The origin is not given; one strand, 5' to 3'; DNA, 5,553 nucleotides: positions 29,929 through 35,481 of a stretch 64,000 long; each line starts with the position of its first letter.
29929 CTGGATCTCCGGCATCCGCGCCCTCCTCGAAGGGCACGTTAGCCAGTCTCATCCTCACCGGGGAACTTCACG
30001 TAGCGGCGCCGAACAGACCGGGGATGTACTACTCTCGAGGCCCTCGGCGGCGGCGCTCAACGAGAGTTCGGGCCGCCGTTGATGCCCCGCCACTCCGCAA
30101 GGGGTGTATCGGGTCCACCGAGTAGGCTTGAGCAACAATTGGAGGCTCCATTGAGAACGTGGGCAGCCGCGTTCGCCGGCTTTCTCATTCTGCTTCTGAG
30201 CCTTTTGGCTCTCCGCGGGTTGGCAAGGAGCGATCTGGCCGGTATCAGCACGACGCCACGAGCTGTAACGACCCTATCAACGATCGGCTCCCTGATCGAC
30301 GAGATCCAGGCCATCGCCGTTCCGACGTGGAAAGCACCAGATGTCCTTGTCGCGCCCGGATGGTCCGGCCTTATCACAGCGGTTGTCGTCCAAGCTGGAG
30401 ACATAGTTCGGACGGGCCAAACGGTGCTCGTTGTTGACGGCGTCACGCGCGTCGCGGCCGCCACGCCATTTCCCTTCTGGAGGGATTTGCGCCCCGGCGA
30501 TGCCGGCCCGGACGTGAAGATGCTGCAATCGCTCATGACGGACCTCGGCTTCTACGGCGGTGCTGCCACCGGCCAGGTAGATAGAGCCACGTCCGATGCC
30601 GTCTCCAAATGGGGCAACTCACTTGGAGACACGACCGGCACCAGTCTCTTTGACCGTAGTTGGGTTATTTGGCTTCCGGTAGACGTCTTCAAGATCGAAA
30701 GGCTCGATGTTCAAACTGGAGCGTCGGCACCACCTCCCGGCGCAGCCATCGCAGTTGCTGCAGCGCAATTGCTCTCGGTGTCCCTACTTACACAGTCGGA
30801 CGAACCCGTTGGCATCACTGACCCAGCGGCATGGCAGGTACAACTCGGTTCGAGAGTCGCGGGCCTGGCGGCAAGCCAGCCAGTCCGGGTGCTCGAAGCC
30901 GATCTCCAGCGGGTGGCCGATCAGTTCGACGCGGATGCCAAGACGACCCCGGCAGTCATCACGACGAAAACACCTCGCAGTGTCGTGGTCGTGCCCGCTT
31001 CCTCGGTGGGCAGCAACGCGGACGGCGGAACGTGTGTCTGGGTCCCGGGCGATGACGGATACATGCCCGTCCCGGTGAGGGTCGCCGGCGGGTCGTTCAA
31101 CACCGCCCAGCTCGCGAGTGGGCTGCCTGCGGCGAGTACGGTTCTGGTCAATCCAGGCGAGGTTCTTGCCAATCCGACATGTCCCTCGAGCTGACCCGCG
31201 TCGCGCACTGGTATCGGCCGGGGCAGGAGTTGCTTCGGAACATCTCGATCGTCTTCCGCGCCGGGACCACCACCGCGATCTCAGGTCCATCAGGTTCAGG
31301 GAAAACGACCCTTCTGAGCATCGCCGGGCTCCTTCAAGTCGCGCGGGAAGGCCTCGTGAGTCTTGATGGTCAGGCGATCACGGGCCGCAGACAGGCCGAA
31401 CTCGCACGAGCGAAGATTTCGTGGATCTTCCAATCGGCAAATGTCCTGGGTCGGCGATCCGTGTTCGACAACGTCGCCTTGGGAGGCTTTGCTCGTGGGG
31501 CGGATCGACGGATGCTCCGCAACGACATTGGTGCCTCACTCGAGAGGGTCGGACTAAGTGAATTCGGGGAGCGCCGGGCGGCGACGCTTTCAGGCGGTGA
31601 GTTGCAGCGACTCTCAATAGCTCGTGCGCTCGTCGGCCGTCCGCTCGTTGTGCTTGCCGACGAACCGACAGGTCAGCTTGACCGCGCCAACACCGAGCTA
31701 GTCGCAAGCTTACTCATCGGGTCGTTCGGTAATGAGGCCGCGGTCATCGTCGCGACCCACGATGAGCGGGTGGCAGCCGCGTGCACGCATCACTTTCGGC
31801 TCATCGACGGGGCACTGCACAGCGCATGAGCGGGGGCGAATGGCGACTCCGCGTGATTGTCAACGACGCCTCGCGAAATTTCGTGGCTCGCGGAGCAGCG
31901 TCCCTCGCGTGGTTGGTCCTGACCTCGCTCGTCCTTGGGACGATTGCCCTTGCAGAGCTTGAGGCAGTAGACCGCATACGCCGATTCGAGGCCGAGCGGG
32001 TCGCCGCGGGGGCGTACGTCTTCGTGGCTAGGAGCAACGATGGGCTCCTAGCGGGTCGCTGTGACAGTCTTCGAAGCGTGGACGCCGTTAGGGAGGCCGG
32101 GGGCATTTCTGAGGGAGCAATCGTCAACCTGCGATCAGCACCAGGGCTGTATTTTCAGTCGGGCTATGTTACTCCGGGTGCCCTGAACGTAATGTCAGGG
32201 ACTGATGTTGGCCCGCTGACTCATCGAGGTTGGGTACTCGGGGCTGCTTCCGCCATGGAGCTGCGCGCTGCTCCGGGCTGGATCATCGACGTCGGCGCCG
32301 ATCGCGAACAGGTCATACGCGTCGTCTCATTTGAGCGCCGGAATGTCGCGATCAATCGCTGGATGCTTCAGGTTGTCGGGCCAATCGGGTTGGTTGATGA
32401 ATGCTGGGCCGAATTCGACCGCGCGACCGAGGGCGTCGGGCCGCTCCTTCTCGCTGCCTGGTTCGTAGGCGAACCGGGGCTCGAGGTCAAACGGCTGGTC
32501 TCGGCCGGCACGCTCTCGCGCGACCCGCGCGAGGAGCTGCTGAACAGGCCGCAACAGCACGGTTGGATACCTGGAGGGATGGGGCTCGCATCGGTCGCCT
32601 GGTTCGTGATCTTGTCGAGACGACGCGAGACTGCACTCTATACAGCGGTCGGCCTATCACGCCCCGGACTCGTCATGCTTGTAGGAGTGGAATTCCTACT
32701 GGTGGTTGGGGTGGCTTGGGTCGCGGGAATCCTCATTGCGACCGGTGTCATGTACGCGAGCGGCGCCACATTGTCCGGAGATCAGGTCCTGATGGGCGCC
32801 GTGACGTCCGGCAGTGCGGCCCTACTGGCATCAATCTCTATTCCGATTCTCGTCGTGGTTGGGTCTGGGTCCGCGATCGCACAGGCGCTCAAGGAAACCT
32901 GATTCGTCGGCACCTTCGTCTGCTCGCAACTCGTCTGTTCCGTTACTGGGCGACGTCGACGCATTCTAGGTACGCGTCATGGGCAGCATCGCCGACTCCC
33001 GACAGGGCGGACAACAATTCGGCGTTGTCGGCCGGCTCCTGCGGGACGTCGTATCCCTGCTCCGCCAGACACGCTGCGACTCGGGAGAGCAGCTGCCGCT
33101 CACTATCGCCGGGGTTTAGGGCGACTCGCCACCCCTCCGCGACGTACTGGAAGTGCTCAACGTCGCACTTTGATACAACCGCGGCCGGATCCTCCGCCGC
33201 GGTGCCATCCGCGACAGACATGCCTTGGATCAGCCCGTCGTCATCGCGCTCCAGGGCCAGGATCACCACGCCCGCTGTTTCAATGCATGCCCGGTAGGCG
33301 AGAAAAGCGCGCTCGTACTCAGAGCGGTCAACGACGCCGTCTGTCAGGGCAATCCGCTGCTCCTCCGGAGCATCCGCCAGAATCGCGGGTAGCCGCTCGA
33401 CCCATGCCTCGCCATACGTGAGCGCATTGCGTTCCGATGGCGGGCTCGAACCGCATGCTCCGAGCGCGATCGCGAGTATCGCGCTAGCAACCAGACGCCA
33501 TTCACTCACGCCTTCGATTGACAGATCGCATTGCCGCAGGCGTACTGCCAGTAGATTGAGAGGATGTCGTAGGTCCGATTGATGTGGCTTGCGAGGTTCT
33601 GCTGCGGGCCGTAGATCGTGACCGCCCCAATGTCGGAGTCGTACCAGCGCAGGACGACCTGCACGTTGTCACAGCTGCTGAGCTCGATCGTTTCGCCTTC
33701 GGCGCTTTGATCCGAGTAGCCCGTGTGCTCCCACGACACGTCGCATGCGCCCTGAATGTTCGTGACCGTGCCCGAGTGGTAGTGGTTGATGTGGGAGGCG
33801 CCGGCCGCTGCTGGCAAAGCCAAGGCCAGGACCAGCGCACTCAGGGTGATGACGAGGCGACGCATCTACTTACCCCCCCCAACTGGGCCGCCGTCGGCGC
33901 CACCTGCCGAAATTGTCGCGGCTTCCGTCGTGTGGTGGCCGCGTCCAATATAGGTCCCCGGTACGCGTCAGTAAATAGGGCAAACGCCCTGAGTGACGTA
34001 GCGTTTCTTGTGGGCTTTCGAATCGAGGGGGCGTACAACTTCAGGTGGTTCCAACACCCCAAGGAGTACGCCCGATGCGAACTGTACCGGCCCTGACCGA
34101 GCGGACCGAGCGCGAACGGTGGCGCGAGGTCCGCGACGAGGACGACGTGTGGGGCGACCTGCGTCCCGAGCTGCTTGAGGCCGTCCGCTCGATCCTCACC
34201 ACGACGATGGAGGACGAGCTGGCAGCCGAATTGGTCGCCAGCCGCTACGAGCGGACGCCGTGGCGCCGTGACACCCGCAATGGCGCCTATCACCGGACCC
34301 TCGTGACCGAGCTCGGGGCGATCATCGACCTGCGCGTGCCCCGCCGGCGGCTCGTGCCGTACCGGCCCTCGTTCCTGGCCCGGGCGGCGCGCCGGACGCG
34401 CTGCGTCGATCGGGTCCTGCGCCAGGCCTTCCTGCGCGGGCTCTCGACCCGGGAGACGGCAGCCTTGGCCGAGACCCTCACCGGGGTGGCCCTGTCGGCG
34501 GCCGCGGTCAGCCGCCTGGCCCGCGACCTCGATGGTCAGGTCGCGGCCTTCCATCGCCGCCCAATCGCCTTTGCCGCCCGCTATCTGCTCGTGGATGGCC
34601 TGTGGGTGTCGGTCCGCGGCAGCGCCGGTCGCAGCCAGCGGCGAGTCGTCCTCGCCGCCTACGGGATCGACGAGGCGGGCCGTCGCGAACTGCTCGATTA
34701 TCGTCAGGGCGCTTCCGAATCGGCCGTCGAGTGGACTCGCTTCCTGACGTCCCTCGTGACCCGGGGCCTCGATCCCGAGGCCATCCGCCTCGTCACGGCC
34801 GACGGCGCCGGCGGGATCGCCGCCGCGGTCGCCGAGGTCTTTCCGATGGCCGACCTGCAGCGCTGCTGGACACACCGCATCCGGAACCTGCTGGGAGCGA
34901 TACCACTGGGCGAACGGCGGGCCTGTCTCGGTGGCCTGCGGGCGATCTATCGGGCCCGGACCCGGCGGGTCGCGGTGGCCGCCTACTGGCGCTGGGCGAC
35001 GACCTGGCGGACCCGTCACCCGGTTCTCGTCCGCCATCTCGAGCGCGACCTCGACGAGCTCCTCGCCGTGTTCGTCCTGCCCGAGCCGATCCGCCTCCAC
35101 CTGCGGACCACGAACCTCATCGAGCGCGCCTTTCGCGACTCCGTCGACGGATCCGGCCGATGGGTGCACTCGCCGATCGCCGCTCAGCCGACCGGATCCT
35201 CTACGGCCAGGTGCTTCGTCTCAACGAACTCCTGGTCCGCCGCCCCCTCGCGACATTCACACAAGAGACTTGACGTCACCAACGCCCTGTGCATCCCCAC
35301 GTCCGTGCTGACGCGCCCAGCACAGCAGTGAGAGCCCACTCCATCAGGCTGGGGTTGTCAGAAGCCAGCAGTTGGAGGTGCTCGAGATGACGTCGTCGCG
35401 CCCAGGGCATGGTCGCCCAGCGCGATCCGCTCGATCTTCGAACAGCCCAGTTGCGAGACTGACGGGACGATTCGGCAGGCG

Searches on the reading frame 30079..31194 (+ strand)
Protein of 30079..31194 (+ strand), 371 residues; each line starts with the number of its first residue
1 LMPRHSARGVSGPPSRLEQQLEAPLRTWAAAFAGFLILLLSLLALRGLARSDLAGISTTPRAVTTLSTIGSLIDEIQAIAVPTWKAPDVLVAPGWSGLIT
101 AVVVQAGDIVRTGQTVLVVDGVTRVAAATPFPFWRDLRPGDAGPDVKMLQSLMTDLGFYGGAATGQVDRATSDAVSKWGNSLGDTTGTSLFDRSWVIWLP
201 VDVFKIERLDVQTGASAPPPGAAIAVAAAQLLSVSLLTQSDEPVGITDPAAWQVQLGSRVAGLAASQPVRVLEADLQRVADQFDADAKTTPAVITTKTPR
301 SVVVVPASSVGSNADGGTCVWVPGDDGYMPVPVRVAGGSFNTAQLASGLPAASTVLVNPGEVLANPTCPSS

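Call 17: search_protein_families(library=pfam, proteins=[window:30079-31194:+], max_evalue=0.001)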
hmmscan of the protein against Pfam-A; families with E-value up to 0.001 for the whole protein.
window:30079-31194:+ (371 aa): 2 families
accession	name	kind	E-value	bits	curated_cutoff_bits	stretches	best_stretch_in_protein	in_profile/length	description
PF01471.23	PG_binding_1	-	0.00021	21.8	23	1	143-177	2-36/57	Putative peptidoglycan binding domain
PF13533.13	Biotin_lipoyl_2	-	0.00072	19.8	29.8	0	90-120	2-32/32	Biotin-lipoyl like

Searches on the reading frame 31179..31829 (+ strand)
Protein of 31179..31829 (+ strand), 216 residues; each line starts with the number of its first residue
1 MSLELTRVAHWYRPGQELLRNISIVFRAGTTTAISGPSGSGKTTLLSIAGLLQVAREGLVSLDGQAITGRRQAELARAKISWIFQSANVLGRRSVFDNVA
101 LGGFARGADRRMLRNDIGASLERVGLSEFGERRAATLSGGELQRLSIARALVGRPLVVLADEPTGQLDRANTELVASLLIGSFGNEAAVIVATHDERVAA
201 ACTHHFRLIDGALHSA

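Call 17: search_protein_families(library=pfam, proteins=[window:31179-31829:+], max_evalue=0.001)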
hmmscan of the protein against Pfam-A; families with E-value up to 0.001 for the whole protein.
window:31179-31829:+ (216 aa): 5 families
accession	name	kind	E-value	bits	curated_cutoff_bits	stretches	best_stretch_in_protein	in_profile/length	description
PF00005.33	ABC_tran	-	1e-28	101.1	25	1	19-164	1-136/137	ABC transporter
PF02463.25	SMC_N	-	1.4e-06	28.3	40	1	30-206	25-209/220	RecF/RecN/SMC N terminal domain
PF13304.12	AAA_21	-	0.00013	22.6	27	0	32-61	2-26/304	AAA domain, putative AbiEii toxin, Type IV TA system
PF13555.12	AAA_29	-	0.00025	21.2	27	1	26-47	19-41/61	P-loop containing region of AAA domain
PF13191.12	AAA_16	-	0.00083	20.3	32.6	0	31-179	26-156/167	AAA ATPase domain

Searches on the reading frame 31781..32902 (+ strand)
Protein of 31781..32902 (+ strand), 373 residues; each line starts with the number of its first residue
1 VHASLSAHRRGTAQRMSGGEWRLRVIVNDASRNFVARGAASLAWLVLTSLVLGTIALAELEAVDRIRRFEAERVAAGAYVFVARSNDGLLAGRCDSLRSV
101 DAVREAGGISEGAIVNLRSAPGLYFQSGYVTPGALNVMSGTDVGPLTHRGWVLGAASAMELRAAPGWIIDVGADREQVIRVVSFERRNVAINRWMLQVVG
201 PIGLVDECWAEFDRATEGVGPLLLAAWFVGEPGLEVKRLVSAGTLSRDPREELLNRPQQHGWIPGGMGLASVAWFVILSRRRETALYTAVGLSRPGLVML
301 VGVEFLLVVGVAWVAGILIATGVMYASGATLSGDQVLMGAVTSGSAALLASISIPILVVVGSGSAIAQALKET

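Call 17: search_protein_families(library=pfam, proteins=[window:31781-32902:+], max_evalue=0.001)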
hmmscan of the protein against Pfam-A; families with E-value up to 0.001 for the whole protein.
window:31781-32902:+ (373 aa): 1 family
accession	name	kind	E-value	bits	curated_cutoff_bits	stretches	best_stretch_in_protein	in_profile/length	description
PF02687.27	FtsX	-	3.3e-05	24.3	25.5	1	266-371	12-117/120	FtsX-like permease C-terminal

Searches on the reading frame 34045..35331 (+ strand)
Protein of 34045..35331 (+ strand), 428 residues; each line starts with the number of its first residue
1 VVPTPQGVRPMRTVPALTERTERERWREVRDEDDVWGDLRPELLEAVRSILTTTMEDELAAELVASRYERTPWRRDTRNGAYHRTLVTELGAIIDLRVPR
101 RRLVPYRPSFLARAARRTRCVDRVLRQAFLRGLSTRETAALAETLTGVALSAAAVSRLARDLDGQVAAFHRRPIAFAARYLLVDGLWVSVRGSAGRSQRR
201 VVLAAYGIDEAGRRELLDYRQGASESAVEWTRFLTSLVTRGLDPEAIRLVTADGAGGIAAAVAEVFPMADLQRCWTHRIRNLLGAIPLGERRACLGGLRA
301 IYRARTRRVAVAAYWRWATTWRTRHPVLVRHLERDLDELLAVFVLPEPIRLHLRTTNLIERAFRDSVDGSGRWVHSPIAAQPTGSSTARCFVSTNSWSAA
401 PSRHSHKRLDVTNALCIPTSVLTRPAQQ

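Call 17: search_protein_families(library=pfam, proteins=[window:34045-35331:+], max_evalue=0.001)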
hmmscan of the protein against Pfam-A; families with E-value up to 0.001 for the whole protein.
window:34045-35331:+ (428 aa): 1 family
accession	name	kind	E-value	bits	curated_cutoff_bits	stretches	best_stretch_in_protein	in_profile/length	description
PF00872.24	Transposase_mut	-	2.4e-73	247.7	21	1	40-361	22-340/379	Transposase, Mutator family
